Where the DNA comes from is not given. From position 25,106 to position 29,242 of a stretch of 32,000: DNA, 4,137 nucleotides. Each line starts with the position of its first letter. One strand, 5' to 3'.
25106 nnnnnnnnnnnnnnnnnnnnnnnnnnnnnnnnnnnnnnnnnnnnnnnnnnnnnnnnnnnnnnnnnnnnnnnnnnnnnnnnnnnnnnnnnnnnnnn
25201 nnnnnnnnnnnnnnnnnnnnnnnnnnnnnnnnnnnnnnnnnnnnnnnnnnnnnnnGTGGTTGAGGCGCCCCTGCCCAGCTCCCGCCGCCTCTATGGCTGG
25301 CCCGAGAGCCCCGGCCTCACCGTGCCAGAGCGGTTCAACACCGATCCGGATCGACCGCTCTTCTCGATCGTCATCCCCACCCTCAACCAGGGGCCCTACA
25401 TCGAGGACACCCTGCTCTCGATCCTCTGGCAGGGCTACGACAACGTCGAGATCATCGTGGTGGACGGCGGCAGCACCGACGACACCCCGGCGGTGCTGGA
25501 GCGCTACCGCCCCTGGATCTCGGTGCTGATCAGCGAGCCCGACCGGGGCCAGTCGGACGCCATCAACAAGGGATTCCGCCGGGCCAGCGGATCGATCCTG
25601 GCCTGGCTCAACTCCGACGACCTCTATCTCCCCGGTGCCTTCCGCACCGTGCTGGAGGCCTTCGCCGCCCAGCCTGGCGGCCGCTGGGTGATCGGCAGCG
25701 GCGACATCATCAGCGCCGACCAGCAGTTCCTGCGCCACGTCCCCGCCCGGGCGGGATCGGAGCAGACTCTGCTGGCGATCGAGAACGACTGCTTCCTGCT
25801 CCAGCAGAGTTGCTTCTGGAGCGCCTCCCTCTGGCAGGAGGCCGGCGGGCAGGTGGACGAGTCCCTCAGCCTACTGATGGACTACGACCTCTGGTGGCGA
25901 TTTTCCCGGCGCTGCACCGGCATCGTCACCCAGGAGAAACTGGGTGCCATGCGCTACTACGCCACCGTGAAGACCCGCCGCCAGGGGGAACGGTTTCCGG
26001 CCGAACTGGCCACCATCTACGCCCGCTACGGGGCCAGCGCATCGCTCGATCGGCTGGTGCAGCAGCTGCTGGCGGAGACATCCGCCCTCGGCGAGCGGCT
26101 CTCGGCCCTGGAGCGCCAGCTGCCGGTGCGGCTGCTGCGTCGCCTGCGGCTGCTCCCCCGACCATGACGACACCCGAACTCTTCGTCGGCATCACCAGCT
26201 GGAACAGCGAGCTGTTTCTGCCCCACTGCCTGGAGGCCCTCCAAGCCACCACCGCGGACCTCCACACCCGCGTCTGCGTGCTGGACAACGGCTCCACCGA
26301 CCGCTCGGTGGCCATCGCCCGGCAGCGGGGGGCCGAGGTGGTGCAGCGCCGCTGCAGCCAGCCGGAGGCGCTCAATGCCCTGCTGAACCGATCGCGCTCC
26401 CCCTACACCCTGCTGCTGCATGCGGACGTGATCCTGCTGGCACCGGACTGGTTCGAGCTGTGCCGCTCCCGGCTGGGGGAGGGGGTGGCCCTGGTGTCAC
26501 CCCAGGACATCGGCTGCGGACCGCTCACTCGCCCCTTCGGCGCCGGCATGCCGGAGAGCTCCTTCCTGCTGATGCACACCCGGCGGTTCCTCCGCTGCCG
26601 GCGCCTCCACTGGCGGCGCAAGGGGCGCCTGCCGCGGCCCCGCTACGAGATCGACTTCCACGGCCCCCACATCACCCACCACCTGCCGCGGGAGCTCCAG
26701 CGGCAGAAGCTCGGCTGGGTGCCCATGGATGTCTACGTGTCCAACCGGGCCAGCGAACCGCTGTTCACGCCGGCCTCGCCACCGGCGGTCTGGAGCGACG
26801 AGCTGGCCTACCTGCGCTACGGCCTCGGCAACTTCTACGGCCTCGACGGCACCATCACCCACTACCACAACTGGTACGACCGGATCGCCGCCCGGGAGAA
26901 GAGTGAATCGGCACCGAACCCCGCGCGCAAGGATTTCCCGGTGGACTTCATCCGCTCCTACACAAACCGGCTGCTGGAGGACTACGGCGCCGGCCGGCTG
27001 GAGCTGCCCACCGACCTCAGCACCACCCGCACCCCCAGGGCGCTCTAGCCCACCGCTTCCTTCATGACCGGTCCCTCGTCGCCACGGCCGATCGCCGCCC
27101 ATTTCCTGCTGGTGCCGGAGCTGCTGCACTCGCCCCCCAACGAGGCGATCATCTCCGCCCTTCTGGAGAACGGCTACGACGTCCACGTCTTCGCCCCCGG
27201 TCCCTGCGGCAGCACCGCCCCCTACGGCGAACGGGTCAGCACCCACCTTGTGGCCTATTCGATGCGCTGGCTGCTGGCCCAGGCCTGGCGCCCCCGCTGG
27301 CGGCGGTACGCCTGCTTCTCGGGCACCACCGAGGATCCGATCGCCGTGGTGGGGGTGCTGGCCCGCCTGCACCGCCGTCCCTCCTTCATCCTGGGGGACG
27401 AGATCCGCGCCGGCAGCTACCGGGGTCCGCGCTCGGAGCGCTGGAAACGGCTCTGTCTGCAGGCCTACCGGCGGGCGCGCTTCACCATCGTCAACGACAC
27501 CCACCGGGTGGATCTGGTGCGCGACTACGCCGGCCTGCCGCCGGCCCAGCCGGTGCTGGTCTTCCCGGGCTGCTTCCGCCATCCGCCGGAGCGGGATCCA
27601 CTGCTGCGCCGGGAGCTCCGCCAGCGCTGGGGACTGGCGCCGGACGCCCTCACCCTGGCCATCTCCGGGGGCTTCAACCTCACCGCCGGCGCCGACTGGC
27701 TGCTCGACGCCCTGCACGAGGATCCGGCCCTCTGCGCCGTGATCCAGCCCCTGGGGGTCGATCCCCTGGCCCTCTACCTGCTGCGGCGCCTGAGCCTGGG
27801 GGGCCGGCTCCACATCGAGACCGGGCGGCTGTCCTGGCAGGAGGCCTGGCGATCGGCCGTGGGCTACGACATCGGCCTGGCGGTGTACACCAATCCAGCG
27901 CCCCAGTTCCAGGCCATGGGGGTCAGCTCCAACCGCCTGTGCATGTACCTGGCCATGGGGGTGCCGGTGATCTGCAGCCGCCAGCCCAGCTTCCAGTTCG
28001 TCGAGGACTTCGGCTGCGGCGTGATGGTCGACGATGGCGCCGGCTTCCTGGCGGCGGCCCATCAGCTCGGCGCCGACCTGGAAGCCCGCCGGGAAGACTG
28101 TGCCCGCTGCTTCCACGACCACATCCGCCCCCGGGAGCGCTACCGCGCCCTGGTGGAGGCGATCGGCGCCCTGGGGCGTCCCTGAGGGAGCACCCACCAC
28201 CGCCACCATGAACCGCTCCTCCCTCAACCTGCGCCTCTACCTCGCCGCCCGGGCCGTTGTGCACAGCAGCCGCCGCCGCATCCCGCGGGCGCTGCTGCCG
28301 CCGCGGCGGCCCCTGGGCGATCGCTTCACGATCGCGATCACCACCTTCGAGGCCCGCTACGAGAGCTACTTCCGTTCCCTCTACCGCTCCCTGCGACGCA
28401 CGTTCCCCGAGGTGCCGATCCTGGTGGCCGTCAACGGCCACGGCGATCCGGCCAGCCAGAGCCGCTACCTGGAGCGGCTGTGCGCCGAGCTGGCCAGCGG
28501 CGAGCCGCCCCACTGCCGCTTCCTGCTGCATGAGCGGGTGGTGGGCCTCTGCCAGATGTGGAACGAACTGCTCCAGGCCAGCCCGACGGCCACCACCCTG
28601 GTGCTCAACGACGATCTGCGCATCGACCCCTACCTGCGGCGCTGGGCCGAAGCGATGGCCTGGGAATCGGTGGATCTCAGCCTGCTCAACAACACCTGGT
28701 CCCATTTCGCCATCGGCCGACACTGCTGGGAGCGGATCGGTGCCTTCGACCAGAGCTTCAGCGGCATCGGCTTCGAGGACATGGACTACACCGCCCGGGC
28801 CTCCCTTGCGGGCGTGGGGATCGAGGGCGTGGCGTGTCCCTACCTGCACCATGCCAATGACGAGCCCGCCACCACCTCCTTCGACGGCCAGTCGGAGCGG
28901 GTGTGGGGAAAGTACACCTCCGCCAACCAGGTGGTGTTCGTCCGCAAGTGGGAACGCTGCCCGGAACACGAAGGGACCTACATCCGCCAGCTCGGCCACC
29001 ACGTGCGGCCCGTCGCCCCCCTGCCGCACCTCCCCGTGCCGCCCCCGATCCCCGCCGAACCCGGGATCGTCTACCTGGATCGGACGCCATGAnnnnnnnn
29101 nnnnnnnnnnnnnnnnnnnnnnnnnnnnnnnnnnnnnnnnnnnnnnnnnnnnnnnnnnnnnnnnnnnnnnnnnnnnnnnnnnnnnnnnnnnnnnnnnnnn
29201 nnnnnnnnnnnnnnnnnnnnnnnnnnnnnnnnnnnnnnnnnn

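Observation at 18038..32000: Surface-glycan locus: secreted TIGR03790-like protein divergent from an MsbA/PglK-type ABC half-transporter and a translationally coupled glycosyltransferase operon, with no Wzx/Wzy, Wzm/Wzt or priming transferase in view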

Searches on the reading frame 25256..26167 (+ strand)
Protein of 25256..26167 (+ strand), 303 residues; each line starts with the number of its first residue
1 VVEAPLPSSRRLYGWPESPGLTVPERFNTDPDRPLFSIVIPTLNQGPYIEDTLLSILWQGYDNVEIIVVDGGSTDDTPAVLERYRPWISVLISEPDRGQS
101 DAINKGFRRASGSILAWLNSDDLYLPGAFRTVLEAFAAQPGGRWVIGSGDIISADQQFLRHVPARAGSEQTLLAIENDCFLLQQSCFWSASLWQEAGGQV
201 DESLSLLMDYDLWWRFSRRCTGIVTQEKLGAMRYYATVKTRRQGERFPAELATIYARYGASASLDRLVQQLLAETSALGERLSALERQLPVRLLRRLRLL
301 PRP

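Call 6: search_protein_families(library=pfam, proteins=[window:25256-26167:+], max_evalue=0.01)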
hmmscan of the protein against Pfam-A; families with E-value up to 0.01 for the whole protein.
window:25256-26167:+ (303 aa): 3 families
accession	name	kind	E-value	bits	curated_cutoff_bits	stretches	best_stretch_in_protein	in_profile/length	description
PF00535.33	Glycos_transf_2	-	4.7e-27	95.4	23.3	1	37-139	1-106/168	Glycosyl transferase family 2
PF13641.12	Glyco_tranf_2_3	-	1e-10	42.5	27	1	36-218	3-196/230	Glycosyltransferase like family 2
PF10111.15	Glyco_tranf_2_2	-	1.9e-09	37.9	27.3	1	37-223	1-206/276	Glycosyltransferase like family 2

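Call 7: search_protein_families(library=ncbifam, proteins=[window:25256-26167:+], max_evalue=0.01)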
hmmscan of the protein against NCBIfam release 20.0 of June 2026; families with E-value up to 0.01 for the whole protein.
window:25256-26167:+ (303 aa): 20 families
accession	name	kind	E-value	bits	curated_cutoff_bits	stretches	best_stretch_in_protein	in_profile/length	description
TIGR04283.1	glyco_like_mftF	equivalog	7.8e-16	58.3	182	1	37-228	2-181/221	TIGR04283 family arsenosugar biosynthesis glycosyltransferase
NF047683.1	TeichurnBiosyTuaG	equivalog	7.1e-15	55.3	400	1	32-133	4-108/252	teichuronic acid biosynthesis protein TuaG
NF007482.0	PRK10073.1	equivalog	2.1e-14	53.3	423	1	33-134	5-108/334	glycosyltransferase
TIGR03937.1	PgaC_IcaA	equivalog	1e-13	51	422.3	1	31-145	42-159/407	poly-beta-1,6-N-acetyl-D-glucosamine synthase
TIGR03965.1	mycofact_glyco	equivalog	4.6e-13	48.9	280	1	26-138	66-181/467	mycofactocin biosynthesis glycosyltransferase MftF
NF053739.1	GlytfEpsEBac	equivalog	2e-09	36.8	450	1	36-243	3-213/265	glycosyltransferase EpsE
NF041875.1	EPS_EpsD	equivalog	2.3e-09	37.1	370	1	37-133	2-101/325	exopolysaccharide biosynthesis glycosyltransferase EpsD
TIGR04009.1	wcaE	equivalog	4.4e-09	36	369.2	1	64-130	34-101/248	colanic acid biosynthesis glycosyltransferase WcaE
NF050050.1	ProtGlycPglI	equivalog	3.4e-08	33.2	500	1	34-135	2-107/306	GalNAc(5)-diNAcBac-PP-undecaprenol beta-1,3-glucosyltransferase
TIGR04182.1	glyco_TIGR04182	equivalog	1.2e-07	31.4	325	1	37-138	3-99/293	S-layer glycoprotein N-glycosyltransferase AglJ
NF045692.1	OglycostaseCruG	equivalog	1.7e-06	27.2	600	1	36-84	43-91/386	2'-O-glycosyltransferase CruG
TIGR03111.1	glyc2_xrt_Gpos1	hypoth_equivalog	2.9e-06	26.3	363.95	1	33-141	48-161/439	TIGR03111 family XrtG-associated glycosyltransferase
NF038299.1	EPS_HpsN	equivalog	3.7e-06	26.1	425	1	35-129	2-98/317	hormogonium polysaccharide biosynthesis glycosyltransferase HpsN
NF041394.1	GtaseAglG_Halo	equivalog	5.6e-06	25.9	440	1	49-122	18-93/304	glucosyl-dolichyl phosphate glucuronosyltransferase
NF038302.1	EPS_HpsE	equivalog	1.2e-05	24.5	300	1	36-123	3-98/307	hormogonium polysaccharide biosynthesis glycosyltransferase HpsE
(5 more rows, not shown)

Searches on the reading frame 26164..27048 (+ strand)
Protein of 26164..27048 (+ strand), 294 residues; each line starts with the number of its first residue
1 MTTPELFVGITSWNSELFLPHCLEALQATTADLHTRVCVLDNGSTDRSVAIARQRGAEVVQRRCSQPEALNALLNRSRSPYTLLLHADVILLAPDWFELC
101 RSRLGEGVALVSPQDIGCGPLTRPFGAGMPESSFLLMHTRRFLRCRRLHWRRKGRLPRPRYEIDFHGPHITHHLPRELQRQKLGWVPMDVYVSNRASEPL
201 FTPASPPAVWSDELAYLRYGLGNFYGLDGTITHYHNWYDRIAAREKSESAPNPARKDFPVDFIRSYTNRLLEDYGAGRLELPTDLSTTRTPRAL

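Call 6: search_protein_families(library=pfam, proteins=[window:26164-27048:+], max_evalue=0.01)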
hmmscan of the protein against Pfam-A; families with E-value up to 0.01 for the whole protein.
window:26164-27048:+ (294 aa): 2 families
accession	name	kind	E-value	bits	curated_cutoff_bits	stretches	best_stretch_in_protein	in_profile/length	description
PF00535.33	Glycos_transf_2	-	9.1e-11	42.4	23.3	1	8-114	2-114/168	Glycosyl transferase family 2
PF13641.12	Glyco_tranf_2_3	-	0.00014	22.4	27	1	5-109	2-117/230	Glycosyltransferase like family 2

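Call 7: search_protein_families(library=ncbifam, proteins=[window:26164-27048:+], max_evalue=0.01)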
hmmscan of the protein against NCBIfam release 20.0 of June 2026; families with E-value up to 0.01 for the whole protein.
window:26164-27048:+ (294 aa): 6 families
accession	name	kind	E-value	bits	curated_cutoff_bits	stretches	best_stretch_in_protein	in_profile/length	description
TIGR04283.1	glyco_like_mftF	equivalog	5e-09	36.1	182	1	10-101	5-94/221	TIGR04283 family arsenosugar biosynthesis glycosyltransferase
NF007482.0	PRK10073.1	equivalog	0.00056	19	423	1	3-55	5-56/334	glycosyltransferase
NF010496.0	PRK13915.1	equivalog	0.00075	18.7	262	1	31-67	58-96/307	glucosyl-3-phosphoglycerate synthase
TIGR04182.1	glyco_TIGR04182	equivalog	0.0014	18.1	325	1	35-92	28-86/293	S-layer glycoprotein N-glycosyltransferase AglJ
NF041391.1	DPhHxTase_Halo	equivalog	0.0016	17.5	375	1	13-63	4-52/213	dolichyl-phosphate hexose transferase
NF038302.1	EPS_HpsE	equivalog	0.0064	15.5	300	1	6-54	3-53/307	hormogonium polysaccharide biosynthesis glycosyltransferase HpsE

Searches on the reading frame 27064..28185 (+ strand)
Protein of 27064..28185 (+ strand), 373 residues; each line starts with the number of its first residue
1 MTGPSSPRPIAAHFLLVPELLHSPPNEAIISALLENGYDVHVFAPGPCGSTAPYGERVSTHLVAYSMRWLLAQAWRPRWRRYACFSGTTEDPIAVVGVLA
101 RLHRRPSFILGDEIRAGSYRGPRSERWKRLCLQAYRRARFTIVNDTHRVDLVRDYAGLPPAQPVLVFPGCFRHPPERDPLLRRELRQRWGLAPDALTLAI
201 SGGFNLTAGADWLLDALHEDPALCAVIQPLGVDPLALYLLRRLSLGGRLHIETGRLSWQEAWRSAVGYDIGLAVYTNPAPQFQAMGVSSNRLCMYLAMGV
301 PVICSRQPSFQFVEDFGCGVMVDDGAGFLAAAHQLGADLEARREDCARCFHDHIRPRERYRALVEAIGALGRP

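Call 6: search_protein_families(library=pfam, proteins=[window:27064-28185:+], max_evalue=0.01)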
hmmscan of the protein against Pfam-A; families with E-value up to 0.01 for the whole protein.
window:27064-28185:+ (373 aa): 2 families
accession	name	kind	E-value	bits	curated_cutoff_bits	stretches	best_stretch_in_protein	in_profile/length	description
PF13439.12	Glyco_transf_4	-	0.00022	21.7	28.5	1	29-169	11-165/170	Glycosyltransferase Family 4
PF13524.12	Glyco_trans_1_2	-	0.0096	16.3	25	0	253-362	32-137/144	Glycosyl transferase-like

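Call 7: search_protein_families(library=ncbifam, proteins=[window:27064-28185:+], max_evalue=0.01)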
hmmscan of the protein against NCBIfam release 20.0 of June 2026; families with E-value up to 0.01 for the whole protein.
window:27064-28185:+ (373 aa): 0 families

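Call 73: search_solved_structures(query=window:27064-28185:+, max_evalue=1)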
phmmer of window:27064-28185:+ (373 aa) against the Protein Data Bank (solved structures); distinct sequences matched with E-value up to 1: 0.

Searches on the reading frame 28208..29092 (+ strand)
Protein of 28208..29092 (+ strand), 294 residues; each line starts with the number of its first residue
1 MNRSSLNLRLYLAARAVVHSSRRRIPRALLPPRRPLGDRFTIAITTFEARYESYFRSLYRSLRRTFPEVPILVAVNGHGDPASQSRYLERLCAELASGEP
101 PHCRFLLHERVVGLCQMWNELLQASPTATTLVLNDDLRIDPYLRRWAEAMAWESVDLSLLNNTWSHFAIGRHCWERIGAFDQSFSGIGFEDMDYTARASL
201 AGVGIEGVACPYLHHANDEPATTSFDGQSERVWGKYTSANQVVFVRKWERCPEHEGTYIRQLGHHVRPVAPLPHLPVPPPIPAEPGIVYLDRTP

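Call 6: search_protein_families(library=pfam, proteins=[window:28208-29092:+], max_evalue=0.01)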
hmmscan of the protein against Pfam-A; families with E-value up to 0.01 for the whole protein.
window:28208-29092:+ (294 aa): 2 families
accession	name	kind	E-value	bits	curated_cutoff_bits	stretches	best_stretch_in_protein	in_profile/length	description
PF10111.15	Glyco_tranf_2_2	-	0.00074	19.5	27.3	1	158-206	160-207/276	Glycosyltransferase like family 2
PF02709.20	Glyco_transf_7C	-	0.007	16.4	23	0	168-210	25-67/78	N-terminal domain of galactosyltransferase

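Call 7: search_protein_families(library=ncbifam, proteins=[window:28208-29092:+], max_evalue=0.01)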
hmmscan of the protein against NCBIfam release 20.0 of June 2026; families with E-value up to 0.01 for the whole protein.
window:28208-29092:+ (294 aa): 0 families

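Call 74: search_solved_structures(query=window:28208-29092:+, max_evalue=1)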
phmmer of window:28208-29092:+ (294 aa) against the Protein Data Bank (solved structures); distinct sequences matched with E-value up to 1: 0.
